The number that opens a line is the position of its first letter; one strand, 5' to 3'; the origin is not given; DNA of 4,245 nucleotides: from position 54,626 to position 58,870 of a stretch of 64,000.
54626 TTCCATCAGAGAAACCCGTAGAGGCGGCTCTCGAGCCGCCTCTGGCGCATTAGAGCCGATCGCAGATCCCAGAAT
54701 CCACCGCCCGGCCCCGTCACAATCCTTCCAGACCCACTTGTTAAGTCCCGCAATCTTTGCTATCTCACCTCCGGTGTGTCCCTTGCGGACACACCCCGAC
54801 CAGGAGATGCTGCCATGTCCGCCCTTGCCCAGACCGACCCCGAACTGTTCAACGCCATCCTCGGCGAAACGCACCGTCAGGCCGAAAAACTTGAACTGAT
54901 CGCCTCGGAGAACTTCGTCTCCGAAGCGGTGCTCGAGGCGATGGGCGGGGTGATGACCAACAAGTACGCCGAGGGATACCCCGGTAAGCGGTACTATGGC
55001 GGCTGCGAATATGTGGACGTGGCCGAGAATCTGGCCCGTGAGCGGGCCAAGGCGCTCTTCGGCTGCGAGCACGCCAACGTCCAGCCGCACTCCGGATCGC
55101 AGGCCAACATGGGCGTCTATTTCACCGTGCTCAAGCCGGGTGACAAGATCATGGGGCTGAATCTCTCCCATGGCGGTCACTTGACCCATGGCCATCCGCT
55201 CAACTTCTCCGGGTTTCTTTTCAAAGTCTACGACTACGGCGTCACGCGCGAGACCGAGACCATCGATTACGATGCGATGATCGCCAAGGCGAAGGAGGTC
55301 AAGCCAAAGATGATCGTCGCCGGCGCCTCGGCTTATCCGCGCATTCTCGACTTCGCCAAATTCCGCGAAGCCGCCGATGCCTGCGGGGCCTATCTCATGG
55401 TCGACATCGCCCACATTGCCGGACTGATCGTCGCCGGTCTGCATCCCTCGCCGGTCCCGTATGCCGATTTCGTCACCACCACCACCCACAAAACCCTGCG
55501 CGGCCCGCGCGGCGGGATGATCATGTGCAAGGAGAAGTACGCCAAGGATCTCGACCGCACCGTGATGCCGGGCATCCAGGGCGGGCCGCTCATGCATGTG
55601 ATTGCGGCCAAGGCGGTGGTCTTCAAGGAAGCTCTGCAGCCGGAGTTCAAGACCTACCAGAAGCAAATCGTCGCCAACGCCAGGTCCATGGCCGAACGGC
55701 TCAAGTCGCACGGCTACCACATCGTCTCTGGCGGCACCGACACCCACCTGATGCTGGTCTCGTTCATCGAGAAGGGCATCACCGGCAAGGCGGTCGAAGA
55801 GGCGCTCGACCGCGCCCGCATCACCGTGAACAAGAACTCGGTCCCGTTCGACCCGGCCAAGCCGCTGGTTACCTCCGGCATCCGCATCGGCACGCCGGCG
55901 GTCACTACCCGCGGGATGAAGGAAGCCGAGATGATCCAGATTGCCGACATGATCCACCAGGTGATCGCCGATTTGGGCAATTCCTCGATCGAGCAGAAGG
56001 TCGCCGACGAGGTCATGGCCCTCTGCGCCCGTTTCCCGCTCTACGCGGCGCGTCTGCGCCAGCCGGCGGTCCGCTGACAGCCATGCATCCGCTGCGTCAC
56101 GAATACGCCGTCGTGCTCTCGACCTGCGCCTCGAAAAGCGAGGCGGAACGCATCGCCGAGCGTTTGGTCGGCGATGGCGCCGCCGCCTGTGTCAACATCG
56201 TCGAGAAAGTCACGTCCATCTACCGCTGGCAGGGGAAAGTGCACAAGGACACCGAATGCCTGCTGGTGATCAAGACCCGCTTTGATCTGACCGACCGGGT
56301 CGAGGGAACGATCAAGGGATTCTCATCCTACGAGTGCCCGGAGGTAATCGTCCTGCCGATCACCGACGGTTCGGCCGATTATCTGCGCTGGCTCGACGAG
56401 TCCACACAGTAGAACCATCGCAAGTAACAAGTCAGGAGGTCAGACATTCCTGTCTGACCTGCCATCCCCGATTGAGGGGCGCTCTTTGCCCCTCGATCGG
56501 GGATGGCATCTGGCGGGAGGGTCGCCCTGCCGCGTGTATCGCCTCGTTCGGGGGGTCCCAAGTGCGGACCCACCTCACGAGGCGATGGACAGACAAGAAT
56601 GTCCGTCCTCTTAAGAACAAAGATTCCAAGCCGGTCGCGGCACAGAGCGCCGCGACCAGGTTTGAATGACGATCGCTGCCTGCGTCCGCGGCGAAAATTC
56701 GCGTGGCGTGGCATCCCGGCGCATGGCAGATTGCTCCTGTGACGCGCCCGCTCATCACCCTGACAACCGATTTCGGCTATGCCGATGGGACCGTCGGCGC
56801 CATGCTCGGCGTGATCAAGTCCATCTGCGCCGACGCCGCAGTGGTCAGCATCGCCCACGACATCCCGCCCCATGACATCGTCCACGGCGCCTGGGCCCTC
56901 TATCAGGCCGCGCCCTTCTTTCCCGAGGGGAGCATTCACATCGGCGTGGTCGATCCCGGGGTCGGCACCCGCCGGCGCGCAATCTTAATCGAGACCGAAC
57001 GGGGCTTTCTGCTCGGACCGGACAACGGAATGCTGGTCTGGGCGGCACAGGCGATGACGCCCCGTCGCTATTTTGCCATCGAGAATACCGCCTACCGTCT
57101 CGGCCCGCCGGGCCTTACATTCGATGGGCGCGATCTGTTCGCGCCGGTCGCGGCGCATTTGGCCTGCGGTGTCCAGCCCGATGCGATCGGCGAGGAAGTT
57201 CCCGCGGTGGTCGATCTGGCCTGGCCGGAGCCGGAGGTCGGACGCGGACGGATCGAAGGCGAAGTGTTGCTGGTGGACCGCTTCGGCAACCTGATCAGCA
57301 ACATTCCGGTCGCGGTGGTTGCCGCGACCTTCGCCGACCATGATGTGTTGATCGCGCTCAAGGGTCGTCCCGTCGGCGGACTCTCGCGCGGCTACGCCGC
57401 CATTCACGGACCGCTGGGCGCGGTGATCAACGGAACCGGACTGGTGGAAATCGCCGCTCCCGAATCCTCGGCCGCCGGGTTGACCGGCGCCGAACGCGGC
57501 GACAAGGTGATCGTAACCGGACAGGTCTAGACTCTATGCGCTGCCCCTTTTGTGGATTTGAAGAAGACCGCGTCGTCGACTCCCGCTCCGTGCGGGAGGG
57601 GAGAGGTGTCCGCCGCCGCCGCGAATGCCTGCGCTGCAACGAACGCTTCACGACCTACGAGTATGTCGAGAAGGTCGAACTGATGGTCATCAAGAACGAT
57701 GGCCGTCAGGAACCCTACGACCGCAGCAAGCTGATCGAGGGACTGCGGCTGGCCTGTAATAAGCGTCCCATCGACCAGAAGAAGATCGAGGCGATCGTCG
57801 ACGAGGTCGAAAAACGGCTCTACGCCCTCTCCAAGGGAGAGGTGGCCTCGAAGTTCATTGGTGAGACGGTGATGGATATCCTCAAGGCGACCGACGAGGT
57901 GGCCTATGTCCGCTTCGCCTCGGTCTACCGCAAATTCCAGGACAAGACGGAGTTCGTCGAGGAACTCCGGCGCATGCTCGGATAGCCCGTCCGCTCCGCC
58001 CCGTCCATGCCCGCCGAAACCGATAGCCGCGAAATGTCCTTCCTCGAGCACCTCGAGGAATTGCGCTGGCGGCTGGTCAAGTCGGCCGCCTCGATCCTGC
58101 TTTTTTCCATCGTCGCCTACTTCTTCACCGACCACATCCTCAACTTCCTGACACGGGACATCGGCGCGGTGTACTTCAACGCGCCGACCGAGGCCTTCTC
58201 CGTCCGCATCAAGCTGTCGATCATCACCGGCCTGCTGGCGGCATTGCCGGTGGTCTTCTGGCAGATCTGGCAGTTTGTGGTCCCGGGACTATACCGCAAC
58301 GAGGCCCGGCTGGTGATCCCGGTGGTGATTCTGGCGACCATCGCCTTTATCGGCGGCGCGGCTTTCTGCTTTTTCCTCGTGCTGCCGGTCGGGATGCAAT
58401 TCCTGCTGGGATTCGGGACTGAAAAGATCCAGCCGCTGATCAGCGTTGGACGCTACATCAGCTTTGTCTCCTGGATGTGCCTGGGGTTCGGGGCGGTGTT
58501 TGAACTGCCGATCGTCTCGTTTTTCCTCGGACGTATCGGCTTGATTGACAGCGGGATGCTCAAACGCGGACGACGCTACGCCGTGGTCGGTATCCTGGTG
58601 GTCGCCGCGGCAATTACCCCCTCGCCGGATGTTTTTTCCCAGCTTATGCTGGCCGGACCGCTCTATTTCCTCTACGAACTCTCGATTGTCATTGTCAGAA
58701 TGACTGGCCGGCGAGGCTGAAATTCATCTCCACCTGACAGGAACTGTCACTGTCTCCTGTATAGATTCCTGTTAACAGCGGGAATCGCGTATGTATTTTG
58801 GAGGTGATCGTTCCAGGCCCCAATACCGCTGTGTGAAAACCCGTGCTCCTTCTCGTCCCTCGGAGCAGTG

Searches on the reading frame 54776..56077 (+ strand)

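Call 24: search_protein_families(library=pfam, proteins=[window:54776-56077:+], max_evalue=0.00001)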
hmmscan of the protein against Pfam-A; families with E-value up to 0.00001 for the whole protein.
window:54776-56077:+ (433 aa): 2 families
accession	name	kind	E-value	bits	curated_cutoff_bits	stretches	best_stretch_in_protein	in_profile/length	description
PF00464.25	SHMT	-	1.9e-173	577.1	27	1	17-393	1-399/399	Serine hydroxymethyltransferase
PF00155.27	Aminotran_1_2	-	8.6e-11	42.1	19.7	1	87-384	47-357/361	Aminotransferase class I and II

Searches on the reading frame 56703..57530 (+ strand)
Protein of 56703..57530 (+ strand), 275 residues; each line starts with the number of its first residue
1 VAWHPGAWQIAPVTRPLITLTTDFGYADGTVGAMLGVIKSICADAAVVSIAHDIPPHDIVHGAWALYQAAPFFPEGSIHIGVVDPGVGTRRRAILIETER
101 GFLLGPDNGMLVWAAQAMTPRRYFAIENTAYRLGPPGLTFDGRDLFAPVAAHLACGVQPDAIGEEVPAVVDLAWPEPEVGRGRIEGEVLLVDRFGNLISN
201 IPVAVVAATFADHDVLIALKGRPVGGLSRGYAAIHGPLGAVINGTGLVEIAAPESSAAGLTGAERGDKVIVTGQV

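Call 24: search_protein_families(library=pfam, proteins=[window:56703-57530:+], max_evalue=0.00001)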
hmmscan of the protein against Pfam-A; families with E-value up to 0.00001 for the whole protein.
window:56703-57530:+ (275 aa): 2 families
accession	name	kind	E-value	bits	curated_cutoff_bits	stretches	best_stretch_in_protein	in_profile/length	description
PF01887.21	SAM_HAT_N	-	1.1e-49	168.4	26.3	1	18-163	1-145/145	SAM hydroxide adenosyltransferase N-terminal domain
PF20257.3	SAM_HAT_C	-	5.2e-13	49.6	25.5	1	186-269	1-83/84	SAM hydroxide adenosyltransferase C-terminal domain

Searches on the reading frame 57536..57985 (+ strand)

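Call 24: search_protein_families(library=pfam, proteins=[window:57536-57985:+], max_evalue=0.00001)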
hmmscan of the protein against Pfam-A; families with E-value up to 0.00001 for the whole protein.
window:57536-57985:+ (149 aa): 2 families
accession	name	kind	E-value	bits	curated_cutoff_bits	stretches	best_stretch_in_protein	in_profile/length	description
PF03477.21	ATP-cone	-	7.9e-22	78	25.8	1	50-137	2-88/88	ATP cone domain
PF22811.2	Zn_ribbon_NrdR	-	2.9e-19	69.1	27.2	1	1-42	1-42/42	Transcriptional repressor NrdR-like, N-terminal domain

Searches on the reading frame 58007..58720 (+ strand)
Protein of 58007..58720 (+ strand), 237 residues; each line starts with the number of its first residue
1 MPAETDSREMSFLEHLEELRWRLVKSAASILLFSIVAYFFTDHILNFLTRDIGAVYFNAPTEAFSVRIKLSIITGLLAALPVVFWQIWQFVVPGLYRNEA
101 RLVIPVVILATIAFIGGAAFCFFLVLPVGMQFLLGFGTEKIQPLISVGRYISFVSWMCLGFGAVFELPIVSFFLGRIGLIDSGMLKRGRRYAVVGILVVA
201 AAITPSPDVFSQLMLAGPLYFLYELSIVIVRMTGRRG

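Call 25: search_protein_families(library=pfam, proteins=[window:58007-58720:+], max_evalue=0.00001)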
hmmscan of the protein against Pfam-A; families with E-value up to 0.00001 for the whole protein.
window:58007-58720:+ (237 aa): 1 family
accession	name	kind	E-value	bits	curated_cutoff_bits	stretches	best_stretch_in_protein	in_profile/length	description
PF00902.23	TatC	-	1.3e-69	234.6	25.1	1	14-218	1-208/208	Sec-independent protein translocase protein (TatC)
